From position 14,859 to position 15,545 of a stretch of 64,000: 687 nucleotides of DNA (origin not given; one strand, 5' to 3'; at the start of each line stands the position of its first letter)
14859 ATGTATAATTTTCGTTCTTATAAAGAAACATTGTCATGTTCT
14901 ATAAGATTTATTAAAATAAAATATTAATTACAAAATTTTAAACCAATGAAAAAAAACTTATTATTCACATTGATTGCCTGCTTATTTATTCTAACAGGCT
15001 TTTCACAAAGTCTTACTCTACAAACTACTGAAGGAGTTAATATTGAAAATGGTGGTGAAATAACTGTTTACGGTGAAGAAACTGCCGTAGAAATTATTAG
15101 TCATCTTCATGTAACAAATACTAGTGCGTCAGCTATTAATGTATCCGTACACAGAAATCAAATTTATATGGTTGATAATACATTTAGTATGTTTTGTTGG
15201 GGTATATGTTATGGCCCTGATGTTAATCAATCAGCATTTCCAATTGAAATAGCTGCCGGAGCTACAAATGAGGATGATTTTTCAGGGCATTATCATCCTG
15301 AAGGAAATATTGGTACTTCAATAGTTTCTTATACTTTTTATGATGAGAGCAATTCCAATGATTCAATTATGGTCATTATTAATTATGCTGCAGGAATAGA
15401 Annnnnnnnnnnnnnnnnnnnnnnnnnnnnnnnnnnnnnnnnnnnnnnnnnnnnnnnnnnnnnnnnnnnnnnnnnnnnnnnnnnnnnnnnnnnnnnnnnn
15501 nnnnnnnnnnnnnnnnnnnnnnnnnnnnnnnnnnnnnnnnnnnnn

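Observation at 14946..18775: Tandem triplication of a secreted-protein cassette with mosaic divergence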

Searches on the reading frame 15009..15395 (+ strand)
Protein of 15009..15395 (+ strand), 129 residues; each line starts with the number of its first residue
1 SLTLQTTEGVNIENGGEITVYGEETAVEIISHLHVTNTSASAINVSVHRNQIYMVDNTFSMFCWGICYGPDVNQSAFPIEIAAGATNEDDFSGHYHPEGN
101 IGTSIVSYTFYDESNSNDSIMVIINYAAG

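Call 13: find_homologous_proteins(query=window:15009-15395:+, max_evalue=0.01)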
Query window:15009-15395:+: 1 candidates shared short words with the query, none scored E <= 0.01.

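Call 20: search_protein_representatives(protein=window:15009-15395:+)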
Query: 129 residues. Proteins with E-value up to 0.001 (for the whole library): 1176; up to 1e-10: 425; up to 1e-30: 27. The best 150 are listed.
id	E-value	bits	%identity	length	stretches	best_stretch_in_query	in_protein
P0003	5.5e-64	230.3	80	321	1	1-129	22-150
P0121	1.3e-52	193.6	39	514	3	3-128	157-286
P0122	1.9e-45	170.5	40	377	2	6-128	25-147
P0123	1.9e-45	170.4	39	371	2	1-127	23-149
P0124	1.0e-44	168.1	39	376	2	2-128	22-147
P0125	5.1e-43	162.6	41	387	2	6-127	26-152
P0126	1.2e-41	158.2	32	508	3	2-127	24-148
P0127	4.1e-41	156.4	37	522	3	2-125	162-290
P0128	2.6e-40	153.8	37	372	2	2-126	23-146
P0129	4.8e-40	153.0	35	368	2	8-128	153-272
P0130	5.0e-38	146.4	39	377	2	4-126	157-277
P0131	7.7e-38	145.8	39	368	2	29-127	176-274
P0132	4.7e-37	143.3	38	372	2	8-128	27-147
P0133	5.4e-37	143.1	38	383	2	8-127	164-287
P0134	3.5e-35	137.3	34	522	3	6-125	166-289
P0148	2.9e-29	118.1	48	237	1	5-126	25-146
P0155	1.3e-27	112.8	49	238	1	7-122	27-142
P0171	2.1e-24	102.5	42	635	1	1-127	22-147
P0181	1.1e-22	96.9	41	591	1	1-127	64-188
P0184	2.5e-22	95.7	41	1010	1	8-127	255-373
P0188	1.1e-21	93.6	41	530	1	3-126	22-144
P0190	1.8e-21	93.0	42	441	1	1-128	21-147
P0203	4.8e-20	88.4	29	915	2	9-122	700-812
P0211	1.7e-19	86.6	27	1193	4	16-120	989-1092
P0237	7.3e-18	81.3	34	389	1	4-127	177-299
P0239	9.0e-18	81.0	35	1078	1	8-126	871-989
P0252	2.3e-17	79.7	33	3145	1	7-129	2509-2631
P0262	6.5e-17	78.3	35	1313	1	8-129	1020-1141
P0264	7.5e-17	78.0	37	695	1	2-127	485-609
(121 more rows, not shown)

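Call 22: search_protein_families(library=pfam, proteins=[P0121, P0122, P0148, P0155, P0171, P0181, P0184, P0188, P0239, P0264], max_evalue=0.01)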
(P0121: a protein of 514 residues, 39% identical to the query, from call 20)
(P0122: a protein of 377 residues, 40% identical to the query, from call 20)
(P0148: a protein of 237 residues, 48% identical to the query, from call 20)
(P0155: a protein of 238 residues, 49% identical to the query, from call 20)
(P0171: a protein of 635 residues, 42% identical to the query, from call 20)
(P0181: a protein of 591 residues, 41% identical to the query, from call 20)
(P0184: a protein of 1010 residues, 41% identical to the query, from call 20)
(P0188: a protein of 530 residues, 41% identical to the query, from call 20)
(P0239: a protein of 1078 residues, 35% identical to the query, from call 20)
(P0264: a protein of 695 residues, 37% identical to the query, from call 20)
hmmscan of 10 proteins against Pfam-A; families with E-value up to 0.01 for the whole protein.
P0121 (514 aa): 4 families
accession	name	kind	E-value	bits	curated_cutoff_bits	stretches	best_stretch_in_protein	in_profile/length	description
PF18962.6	Por_Secre_tail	-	4.6e-15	56.1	27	1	440-513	2-75/75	Secretion system C-terminal sorting domain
PF19429.4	EVA_Class_A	-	4.7e-06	27.3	27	0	331-363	28-60/73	Evasins Class A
PF13585.12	CHU_C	-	0.0042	17.6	27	0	456-506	25-77/86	CHU_C Type IX secretion signal domain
PF25609.1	Unc5_NetrinR_N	-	0.0059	17.3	27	0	330-358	60-88/105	Netrin receptor unc-5 N-terminal domain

P0122 (377 aa): 1 family
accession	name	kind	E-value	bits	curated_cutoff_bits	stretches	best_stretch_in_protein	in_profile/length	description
PF18962.6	Por_Secre_tail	-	1.2e-09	38.8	27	1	299-375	1-75/75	Secretion system C-terminal sorting domain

P0148 (237 aa): 1 family
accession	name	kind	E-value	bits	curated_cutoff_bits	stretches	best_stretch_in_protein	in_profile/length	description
PF18962.6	Por_Secre_tail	-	1.7e-10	41.5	27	1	164-225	1-66/75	Secretion system C-terminal sorting domain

P0155 (238 aa): 1 family
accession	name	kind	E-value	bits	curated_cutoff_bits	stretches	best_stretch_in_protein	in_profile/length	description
PF18962.6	Por_Secre_tail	-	3.5e-12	46.9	27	1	164-235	2-74/75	Secretion system C-terminal sorting domain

P0171 (635 aa): 3 families
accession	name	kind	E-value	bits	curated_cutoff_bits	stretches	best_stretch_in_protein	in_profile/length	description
PF18911.6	PKD_4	-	9.3e-12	45.3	27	1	477-543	15-84/85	PKD domain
PF00801.26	PKD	-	1.2e-09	38.5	23.5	1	475-542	10-80/80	PKD domain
PF18962.6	Por_Secre_tail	-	2.9e-09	37.5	27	1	558-633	1-75/75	Secretion system C-terminal sorting domain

P0181 (591 aa): 0 families

P0184 (1010 aa): 3 families
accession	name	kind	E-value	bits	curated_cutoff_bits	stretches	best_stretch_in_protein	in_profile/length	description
PF11551.14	Omp28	-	3.2e-06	27.5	34.9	1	86-246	8-168/171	Outer membrane protein Omp28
PF18370.7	RGI_lyase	-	0.0007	20.3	27.8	1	388-434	16-59/86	Rhamnogalacturonan I lyases beta-sheet domain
PF00041.27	fn3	-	0.0069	17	25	0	377-431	2-54/84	Fibronectin type III domain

P0188 (530 aa): 2 families
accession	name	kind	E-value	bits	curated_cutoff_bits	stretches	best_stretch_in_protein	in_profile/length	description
PF18962.6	Por_Secre_tail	-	2.2e-14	53.9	27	1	456-529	3-75/75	Secretion system C-terminal sorting domain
PF01833.30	TIG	-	0.00011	22.6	20.9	0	150-202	1-48/84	IPT/TIG domain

P0239 (1078 aa): 4 families
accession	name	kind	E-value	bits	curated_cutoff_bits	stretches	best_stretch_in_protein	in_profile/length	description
PF20009.4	GEVED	-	3.4e-24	85.9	24.4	2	463-534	3-78/78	GEVED domain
PF18962.6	Por_Secre_tail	-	1.1e-12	48.5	27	1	1005-1076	1-75/75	Secretion system C-terminal sorting domain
PF11551.14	Omp28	-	5.7e-09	36.5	34.9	1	696-856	5-166/171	Outer membrane protein Omp28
PF11589.14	DUF3244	-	0.0053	17.2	25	0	1023-1067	42-88/96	Domain of unknown function (DUF3244)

P0264 (695 aa): 7 families
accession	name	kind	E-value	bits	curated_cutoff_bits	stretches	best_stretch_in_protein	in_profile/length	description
PF20009.4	GEVED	-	2.1e-20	73.8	24.4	1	313-389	2-78/78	GEVED domain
PF18962.6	Por_Secre_tail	-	1.9e-11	44.5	27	1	624-692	1-73/75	Secretion system C-terminal sorting domain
PF18911.6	PKD_4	-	4.7e-11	43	27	1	169-245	8-85/85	PKD domain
PF00801.26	PKD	-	4.2e-10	39.9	23.5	1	168-240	4-78/80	PKD domain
PF00578.27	AhpC-TSA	-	1.1e-08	35.5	26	1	15-142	2-123/124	AhpC/TSA family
PF00085.26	Thioredoxin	-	0.00015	22.2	23.5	0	35-56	13-34/103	Thioredoxin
PF13905.12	Thioredoxin_8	-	0.00076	20.2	27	0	40-139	1-93/94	Thioredoxin-like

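Call 34: predict_structure(alignment_id=A2)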
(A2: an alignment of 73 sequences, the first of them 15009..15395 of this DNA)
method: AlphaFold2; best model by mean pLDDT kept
length: 129 residues; sequences in the alignment: 73
mean_pLDDT: 98.3   pTM: 0.91
mean pLDDT of the five models: 98.3, 98.2, 98.2, 98.2, 98.0
residues with pLDDT >= 90: 129; 70-90: 0; 50-70: 0; < 50: 0
segments of 3 or more residues with pLDDT < 50: none
pLDDT, mean of each block of 10 residues (from residue 1): 98 98 98 98 99 98 98 98 98 99 99 97 98
secondary structure, 60 per line:
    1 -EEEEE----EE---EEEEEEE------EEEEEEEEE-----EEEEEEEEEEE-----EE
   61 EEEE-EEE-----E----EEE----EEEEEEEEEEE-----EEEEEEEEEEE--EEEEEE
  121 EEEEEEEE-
elements in order: E2-6 E16-22 E29-37 E43-53 E59-64 E66-68 E79-81 E86-96 E102-112 E115-128

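Call 36: fold_search(model_id=the predicted structure, library=pdb)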
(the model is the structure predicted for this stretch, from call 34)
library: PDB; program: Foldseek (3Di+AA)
matches with E <= 10: 1833; with E <= 0.001: 47
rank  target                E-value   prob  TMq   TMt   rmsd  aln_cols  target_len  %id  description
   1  6kjk                  3.3e-08  1.00  0.79  0.77   2.9       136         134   20  Structure of the N-terminal domain of PorA (released 2020-07-22)
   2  4av4                  5.3e-07  1.00  0.58  0.50   4.7       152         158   12  FimH lectin domain co-crystal with a alpha-D-mannoside O-linked to a propynyl pyridine (released 2012-06-27)
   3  4xoc_B                6.2e-07  1.00  0.57  0.49   4.7       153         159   13  Crystal structure of the FimH lectin domain from E.coli F18 in complex with heptyl alpha-D-mannopyrannoside (released 2016-01-27)
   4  1uwf                  6.6e-07  1.00  0.58  0.50   4.8       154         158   12  1.7 A resolution structure of the receptor binding domain of the FimH adhesin from uropathogenic E. coli (released 2005-02-16)
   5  4ca4_A                8.2e-07  1.00  0.58  0.50   4.8       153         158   12  Crystal structure of FimH lectin domain with the Tyr48Ala mutation, in complex with heptyl alpha-D-mannopyrannoside (released 2014-10-29)
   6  4css                  9.7e-07  1.00  0.59  0.52   4.4       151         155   12  Crystal structure of FimH in complex with a sulfonamide biphenyl alpha D-mannoside (released 2015-02-25)
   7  7ayn_A                1.1e-06  1.00  0.59  0.51   4.7       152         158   12  Crystal structure of the lectin domain of the FimH variant Arg98Ala, in complex with Methyl 3-chloro-4-D-mannopyranosy (released 2020-12-23)
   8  4xoc_A                1.3e-06  1.00  0.58  0.50   4.9       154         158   14  Crystal structure of the FimH lectin domain from E.coli F18 in complex with heptyl alpha-D-mannopyrannoside (released 2016-01-27)
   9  4cst                  1.5e-06  1.00  0.58  0.50   4.8       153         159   12  Crystal structure of FimH in complex with 3'-Chloro-4'-(alpha-D-mannopyranosyloxy)-biphenyl-4-carbonitrile (released 2015-02-25)
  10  9at9                  1.6e-06  1.00  0.58  0.49   4.8       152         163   12  Crystal structure of Klebsiella pneumoniae FimH lectin domain bound to D-mannose (released 2024-09-25)
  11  5fs5                  1.9e-06  1.00  0.57  0.50   4.7       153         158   12  Breaking down the wall: mutation of the tyrosine gate of the universal Escherichia coli fimbrial adhesin FimH (released 2016-11-30)
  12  7q3n_F                2.9e-06  1.00  0.60  0.52   4.6       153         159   13  Cryo-EM of the complex between human uromodulin (UMOD)/Tamm-Horsfall protein (THP) and the FimH lectin domain from uro (released 2022-03-16)
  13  5lne_B                3.1e-06  1.00  0.61  0.51   4.6       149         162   10  E. coli F9 pilus adhesin FmlH bound to the Thomsen-Friedenreich (TF) antigen (released 2016-10-05)
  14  6arm_B                6.4e-06  1.00  0.60  0.53   4.5       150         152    9  F9 pilus adhesin FmlH lectin domain from E. coli UTI89 co-crystallized with o-nitrophenyl beta-galactoside (ONPG) (released 2018-02-28)
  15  6as8_A                6.7e-06  1.00  0.61  0.54   4.4       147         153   10  F9 pilus adhesin FmlH lectin domain from E. coli UTI89 co-crystallized with ortho-biphenyl-2'-carboxyl N-acetyl-beta-g (released 2018-02-28)
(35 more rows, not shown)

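Call 41: search_solved_structures(query=A2, max_evalue=1, show_alignments=2)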
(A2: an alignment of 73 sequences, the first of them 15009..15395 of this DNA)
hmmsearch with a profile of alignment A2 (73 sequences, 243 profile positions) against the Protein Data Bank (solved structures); distinct sequences matched with E-value up to 1: 15.
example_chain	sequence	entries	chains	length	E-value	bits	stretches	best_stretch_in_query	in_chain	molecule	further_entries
8glj_D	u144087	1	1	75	4.8e-10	42.3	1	165-240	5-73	Por secretion system C-terminal sorting domain-containing protein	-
5uyt_A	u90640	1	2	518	8.8e-09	38.2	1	153-241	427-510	Ice-binding protein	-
8glk_D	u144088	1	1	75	4.3e-07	32.7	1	165-242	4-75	Endonuclease I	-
6kjk_A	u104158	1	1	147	5.3e-07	32.4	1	30-98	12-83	N-terminal domain of PorA (28-171)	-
8h97_A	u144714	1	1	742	1.3e-06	31.1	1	143-242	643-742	Beta-agarase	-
7pzj_A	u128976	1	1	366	2.5e-06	30.2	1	145-230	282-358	Lipase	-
9whd_A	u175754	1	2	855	1.1e-05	28.1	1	154-235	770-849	GH167 glycoside hydrolase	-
8qb1_A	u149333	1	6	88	3e-05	26.6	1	165-240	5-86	Mirolase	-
5jvk_A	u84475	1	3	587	3.9e-05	26.3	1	158-238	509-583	Uncharacterized protein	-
6za2_A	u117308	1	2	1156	0.028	16.9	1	153-241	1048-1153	Por secretion system protein porU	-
7jrm_A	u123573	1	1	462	0.057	15.9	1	178-232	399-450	F5/8 type C domain protein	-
7jrl_A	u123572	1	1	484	0.061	15.8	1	178-232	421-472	F5/8 type C domain protein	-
5hfs_A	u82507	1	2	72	0.19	14.2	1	183-242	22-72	Gingipain R2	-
7pq4_A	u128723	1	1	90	0.31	13.5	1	183-242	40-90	Arginine-specific cysteine proteinase (Arg-gingipain)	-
5ag9_A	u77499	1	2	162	0.51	12.8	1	165-242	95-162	Gingipain R2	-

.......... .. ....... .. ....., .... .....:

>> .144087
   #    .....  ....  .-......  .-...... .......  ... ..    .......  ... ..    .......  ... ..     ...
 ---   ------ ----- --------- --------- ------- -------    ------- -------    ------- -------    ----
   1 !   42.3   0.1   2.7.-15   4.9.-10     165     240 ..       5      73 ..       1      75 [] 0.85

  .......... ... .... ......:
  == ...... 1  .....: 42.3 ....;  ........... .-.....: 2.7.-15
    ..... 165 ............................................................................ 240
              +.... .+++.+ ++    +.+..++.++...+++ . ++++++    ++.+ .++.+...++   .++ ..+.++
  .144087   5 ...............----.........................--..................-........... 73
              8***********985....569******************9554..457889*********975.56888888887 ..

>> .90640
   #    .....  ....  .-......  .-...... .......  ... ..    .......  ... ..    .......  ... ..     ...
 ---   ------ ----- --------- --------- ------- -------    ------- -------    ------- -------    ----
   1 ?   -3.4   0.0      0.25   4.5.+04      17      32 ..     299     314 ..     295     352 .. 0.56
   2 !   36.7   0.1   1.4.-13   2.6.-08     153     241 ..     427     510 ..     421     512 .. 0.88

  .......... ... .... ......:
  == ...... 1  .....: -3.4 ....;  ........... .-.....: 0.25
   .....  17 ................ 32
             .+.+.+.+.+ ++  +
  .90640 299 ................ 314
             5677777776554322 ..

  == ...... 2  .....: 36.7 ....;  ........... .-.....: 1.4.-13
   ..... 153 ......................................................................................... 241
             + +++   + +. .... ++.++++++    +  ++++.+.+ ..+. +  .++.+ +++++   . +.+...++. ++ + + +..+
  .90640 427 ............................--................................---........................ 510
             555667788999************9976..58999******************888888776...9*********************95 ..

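Call 70: search_solved_structures(query=A2, max_evalue=0.000001, show_alignments=5)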
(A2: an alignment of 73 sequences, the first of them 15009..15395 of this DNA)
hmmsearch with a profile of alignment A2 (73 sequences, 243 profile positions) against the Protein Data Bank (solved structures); distinct sequences matched with E-value up to 0.000001: 4.
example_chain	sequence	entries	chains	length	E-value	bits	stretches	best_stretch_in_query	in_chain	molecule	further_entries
8glj_D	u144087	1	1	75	4.8e-10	42.3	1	165-240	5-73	Por secretion system C-terminal sorting domain-containing protein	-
5uyt_A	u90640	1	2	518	8.8e-09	38.2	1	153-241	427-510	Ice-binding protein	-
8glk_D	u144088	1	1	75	4.3e-07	32.7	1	165-242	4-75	Endonuclease I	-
6kjk_A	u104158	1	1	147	5.3e-07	32.4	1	30-98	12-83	N-terminal domain of PorA (28-171)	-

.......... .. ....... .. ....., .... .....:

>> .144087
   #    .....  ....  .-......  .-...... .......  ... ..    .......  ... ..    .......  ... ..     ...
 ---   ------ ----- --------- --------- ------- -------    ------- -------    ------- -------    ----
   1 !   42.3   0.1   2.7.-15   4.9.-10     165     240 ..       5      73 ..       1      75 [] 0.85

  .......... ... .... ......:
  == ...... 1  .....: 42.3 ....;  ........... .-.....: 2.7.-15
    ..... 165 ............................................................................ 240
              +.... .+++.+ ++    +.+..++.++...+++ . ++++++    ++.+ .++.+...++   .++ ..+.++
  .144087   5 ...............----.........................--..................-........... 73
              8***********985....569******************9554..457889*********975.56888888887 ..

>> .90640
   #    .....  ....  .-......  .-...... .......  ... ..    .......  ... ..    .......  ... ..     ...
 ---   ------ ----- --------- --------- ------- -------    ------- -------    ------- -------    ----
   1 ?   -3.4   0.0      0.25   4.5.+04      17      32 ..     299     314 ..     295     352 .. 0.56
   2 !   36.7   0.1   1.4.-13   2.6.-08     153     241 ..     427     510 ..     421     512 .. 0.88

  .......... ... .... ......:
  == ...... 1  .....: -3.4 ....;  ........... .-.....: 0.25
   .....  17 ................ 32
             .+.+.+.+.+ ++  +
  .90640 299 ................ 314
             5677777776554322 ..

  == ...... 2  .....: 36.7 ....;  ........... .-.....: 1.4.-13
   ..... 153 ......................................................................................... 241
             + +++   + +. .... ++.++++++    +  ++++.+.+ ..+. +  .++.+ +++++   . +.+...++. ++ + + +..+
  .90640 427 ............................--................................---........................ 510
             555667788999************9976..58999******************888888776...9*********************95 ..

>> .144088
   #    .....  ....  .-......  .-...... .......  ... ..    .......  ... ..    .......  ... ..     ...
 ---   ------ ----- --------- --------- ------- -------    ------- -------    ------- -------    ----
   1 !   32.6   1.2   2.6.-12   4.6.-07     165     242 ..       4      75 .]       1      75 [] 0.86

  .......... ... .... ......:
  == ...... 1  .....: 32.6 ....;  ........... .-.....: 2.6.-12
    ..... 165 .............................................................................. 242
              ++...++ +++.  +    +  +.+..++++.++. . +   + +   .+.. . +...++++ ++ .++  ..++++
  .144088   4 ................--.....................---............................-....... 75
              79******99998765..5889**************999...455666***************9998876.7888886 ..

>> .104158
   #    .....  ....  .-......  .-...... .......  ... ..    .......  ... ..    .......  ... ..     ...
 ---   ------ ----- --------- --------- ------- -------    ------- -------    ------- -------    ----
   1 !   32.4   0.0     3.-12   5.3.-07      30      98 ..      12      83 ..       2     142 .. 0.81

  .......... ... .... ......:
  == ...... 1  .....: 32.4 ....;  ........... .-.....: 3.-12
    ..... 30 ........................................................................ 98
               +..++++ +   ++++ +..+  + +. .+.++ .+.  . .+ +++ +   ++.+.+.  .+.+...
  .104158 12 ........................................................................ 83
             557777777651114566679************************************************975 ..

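Call 77: search_protein_families(library=ncbifam, proteins=[P0148, P0155, P0122, P0121], max_evalue=0.01)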
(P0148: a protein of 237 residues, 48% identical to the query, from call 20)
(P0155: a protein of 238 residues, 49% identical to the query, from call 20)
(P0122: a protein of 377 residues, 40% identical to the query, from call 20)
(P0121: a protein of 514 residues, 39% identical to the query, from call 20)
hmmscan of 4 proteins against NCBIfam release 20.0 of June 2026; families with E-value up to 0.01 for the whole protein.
P0148 (237 aa): 2 families
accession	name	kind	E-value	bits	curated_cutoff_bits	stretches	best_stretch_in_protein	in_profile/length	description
TIGR04183.1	Por_Secre_tail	domain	6.8e-11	42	23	1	164-236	1-72/72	T9SS type A sorting domain-containing protein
NF038113.1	T9SSA_dep_M36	equivalog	8.8e-08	30.8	885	1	152-234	784-867/869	T9SS-dependent M36 family metallopeptidase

P0155 (238 aa): 4 families
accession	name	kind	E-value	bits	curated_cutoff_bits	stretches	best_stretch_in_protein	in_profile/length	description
TIGR04183.1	Por_Secre_tail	domain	7.2e-11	41.9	23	1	164-237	2-72/72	T9SS type A sorting domain-containing protein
NF038113.1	T9SSA_dep_M36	equivalog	2e-07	29.6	885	1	154-234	786-866/869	T9SS-dependent M36 family metallopeptidase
NF050177.1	TapA_OM_Porphy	equivalog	3.4e-05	22.8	500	1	157-236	467-543/544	TapA/TapC family T9SS-dependent outer membrane protein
NF052644.1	T9SS_DNase_Rie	equivalog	0.0018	17.7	260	1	137-221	153-236/251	T9SS-dependent surface endonuclease, AS87_RS02955 family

P0122 (377 aa): 1 family
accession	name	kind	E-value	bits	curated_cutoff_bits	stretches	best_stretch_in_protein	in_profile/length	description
TIGR04183.1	Por_Secre_tail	domain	2.5e-07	30.6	23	1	299-376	1-72/72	T9SS type A sorting domain-containing protein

P0121 (514 aa): 3 families
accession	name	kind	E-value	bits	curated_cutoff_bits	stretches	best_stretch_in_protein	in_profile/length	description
NF038113.1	T9SSA_dep_M36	equivalog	2.5e-12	45.8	885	1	427-513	783-868/869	T9SS-dependent M36 family metallopeptidase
TIGR04183.1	Por_Secre_tail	domain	5.9e-12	45.4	23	1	440-513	2-71/72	T9SS type A sorting domain-containing protein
NF052323.1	T9SSA_dep_M6i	equivalog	8.4e-06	24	600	1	433-512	954-1037/1043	T9SS-dependent M6-like inactivated metalloprotease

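Call 79: find_related_loci(query=window:15009-15395:+, collection=metagenome_contigs, flank=5000)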
Query window:15009-15395:+ (129 aa) in metagenome_contigs; peptide patterns used: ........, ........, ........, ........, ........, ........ (x = any residue, [..] = any of these).
175 stretches matched a pattern; 5 encode a relative of the query (tblastn E <= 1e-3); 5 distinct loci.
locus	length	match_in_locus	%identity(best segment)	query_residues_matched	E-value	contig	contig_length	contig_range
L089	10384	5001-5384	81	1-129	8e-70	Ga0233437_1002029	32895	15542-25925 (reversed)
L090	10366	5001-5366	38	8-129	4e-28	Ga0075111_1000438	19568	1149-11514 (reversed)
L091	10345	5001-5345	40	15-129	5e-24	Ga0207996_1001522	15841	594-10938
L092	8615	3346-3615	37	37-126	1e-11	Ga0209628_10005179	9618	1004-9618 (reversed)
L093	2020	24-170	45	79-126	2e-9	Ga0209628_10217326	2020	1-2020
